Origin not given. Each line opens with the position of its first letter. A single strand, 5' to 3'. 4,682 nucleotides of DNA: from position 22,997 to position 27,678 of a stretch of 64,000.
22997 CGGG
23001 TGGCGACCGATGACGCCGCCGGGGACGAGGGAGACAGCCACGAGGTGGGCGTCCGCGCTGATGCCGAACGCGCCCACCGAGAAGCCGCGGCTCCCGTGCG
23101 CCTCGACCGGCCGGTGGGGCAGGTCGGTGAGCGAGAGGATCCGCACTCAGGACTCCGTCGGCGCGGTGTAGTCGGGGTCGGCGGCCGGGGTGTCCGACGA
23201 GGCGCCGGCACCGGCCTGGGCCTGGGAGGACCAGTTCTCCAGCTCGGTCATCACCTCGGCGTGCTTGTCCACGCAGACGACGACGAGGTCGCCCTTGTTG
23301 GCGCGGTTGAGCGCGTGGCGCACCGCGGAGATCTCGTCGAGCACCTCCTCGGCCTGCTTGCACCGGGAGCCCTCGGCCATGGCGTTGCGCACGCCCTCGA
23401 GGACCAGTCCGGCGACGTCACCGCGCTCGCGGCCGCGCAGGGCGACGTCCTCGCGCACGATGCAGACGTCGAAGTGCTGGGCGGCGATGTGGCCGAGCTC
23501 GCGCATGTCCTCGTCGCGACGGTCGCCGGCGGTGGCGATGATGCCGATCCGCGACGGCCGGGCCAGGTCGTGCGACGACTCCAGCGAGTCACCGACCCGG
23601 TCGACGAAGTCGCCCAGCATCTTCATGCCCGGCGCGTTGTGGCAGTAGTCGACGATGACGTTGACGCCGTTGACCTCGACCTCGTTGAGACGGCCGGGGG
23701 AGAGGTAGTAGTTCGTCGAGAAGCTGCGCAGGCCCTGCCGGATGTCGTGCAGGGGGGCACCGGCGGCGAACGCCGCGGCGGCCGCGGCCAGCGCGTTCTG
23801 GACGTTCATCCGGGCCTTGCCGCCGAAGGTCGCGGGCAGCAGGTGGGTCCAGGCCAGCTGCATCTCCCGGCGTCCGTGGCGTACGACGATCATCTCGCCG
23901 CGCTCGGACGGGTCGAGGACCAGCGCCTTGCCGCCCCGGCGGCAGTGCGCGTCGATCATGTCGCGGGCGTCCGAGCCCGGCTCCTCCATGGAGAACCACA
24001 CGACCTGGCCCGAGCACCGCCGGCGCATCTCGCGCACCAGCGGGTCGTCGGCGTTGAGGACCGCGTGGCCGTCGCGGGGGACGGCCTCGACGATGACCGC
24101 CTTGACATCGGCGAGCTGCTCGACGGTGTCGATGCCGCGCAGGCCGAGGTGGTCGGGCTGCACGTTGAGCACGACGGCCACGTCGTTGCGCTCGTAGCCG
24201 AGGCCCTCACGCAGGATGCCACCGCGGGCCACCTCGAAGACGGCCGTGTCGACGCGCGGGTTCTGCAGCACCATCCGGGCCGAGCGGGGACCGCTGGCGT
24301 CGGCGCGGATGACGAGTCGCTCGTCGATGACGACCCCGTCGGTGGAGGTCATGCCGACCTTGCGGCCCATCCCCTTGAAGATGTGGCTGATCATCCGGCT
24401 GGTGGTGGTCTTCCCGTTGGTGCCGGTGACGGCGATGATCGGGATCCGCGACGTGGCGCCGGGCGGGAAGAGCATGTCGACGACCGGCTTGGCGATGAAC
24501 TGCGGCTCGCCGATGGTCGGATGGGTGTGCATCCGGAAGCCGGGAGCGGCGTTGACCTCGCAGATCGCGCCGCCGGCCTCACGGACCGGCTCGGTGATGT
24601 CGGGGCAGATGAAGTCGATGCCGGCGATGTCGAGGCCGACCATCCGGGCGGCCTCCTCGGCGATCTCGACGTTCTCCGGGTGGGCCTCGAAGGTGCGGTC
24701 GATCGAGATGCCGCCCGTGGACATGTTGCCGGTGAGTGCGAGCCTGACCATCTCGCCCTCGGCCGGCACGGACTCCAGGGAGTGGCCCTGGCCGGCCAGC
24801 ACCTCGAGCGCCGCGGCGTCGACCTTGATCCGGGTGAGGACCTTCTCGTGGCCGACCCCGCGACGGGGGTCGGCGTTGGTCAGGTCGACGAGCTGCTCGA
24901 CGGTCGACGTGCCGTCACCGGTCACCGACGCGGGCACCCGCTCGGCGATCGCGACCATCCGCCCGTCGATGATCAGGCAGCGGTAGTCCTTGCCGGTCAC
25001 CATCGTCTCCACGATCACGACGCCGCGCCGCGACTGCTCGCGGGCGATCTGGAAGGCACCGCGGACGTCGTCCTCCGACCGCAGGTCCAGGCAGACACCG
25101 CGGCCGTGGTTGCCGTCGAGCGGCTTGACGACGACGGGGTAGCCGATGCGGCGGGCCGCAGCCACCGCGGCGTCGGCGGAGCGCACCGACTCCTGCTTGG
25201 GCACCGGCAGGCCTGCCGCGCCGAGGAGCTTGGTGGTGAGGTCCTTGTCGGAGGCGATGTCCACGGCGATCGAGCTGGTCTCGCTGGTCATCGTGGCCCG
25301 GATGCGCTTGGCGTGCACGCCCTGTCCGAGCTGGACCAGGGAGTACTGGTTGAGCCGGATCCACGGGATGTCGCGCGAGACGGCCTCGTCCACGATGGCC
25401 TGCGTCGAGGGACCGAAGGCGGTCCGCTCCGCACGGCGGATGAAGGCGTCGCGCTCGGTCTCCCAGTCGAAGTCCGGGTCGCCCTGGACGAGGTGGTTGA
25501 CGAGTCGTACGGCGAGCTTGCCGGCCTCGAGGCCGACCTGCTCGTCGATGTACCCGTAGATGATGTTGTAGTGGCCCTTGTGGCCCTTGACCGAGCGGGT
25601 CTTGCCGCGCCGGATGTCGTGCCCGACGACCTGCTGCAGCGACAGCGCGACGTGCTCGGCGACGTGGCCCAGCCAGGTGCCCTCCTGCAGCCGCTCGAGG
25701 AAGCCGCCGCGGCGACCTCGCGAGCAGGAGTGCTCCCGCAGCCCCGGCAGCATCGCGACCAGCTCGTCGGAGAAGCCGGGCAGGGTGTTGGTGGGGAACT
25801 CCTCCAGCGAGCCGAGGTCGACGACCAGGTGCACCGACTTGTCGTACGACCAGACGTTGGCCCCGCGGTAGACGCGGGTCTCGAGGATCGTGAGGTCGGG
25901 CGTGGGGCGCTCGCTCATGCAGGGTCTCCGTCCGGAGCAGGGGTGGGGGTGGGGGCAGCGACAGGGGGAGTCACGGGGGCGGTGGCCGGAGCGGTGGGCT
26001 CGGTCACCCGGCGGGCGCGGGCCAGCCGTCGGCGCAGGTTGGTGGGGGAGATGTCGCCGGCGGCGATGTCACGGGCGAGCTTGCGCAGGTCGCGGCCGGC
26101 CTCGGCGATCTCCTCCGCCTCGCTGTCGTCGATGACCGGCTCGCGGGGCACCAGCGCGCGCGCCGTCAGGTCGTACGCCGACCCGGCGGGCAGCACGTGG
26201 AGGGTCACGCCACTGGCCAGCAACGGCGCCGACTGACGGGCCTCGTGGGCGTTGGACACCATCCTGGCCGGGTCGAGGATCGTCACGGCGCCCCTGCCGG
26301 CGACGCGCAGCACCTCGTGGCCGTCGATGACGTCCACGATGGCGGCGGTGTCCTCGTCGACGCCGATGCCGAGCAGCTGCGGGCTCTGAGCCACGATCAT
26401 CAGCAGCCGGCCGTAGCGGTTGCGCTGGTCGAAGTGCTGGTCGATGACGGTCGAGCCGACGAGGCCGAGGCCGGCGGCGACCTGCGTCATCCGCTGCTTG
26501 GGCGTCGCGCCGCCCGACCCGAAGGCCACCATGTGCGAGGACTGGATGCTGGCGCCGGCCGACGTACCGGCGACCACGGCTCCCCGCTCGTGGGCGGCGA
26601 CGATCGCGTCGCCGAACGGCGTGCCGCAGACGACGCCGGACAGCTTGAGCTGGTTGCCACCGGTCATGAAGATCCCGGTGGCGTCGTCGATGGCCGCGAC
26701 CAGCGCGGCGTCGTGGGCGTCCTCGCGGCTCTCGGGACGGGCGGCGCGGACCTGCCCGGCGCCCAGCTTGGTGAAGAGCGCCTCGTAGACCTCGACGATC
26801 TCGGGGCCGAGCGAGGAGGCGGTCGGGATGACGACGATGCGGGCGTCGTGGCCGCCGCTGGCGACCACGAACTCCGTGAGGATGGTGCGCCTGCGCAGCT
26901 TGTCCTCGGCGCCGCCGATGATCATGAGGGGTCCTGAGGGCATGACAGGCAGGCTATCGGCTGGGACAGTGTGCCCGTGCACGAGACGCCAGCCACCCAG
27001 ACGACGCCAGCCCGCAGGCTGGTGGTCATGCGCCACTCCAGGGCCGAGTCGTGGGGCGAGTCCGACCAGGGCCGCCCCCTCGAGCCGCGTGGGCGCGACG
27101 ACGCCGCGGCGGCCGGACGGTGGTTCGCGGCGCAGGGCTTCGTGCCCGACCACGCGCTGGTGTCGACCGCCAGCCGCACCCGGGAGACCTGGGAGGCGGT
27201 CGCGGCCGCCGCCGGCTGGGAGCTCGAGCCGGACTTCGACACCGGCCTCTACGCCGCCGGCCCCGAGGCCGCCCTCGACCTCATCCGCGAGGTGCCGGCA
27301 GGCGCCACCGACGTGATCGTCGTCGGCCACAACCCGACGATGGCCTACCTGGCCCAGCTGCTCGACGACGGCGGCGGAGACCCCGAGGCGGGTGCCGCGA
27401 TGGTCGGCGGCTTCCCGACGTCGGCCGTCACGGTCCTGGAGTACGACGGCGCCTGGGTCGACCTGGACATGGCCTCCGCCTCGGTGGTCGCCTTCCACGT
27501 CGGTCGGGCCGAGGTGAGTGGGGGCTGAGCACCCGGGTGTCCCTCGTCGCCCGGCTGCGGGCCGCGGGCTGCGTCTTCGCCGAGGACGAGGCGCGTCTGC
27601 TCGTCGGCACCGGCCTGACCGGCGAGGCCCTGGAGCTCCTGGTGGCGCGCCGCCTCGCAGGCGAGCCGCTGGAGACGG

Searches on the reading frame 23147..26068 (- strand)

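Call 73: search_protein_families(library=pfam, proteins=[window:23147-26068:-], max_evalue=0.00001)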
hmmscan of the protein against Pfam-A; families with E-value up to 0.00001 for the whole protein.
window:23147-26068:- (973 aa): 8 families
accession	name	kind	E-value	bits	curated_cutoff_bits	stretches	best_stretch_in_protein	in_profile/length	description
PF18921.5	Cyanophycin_syn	-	6.4e-42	142.6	27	1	81-195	2-115/115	Cyanophycin synthase-like N-terminal domain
PF08245.18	Mur_ligase_M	-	2.7e-25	89.9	24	1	547-766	1-200/200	Mur ligase middle domain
PF08443.16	RimK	-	2e-10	41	21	0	272-378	1-106/188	RimK-like ATP-grasp domain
PF13549.11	ATP-grasp_5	-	1.3e-08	35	27.6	1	278-346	15-88/221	ATP-grasp domain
PF02875.26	Mur_ligase_C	-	4.6e-08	34.4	28.4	1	792-932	1-124/127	Mur ligase, glutamate ligase domain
PF02955.21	GSH-S_ATP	-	8.3e-07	29.1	23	0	304-381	26-106/175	Prokaryotic glutathione synthetase, ATP-grasp domain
PF02786.22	CPSase_L_D2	-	2.2e-06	27.8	19.8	1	274-358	1-90/211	Carbamoyl-phosphate synthase L chain, ATP binding domain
PF02222.28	ATP-grasp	-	2.7e-06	27.6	27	1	282-357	3-76/179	ATP-grasp domain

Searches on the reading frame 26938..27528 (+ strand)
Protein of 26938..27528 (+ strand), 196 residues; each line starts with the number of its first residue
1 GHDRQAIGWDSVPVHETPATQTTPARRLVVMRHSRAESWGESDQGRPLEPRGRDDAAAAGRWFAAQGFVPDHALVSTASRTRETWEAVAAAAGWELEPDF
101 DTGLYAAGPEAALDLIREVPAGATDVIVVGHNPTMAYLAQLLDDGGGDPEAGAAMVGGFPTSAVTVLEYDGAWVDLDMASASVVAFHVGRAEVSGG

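Call 73: search_protein_families(library=pfam, proteins=[window:26938-27528:+], max_evalue=0.00001)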
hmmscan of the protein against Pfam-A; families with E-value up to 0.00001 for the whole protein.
window:26938-27528:+ (196 aa): 1 family
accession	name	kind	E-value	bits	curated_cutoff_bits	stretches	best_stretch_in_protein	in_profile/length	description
PF00300.27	His_Phos_1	-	2.4e-09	37.6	21.7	1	28-98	1-73/194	Histidine phosphatase superfamily (branch 1)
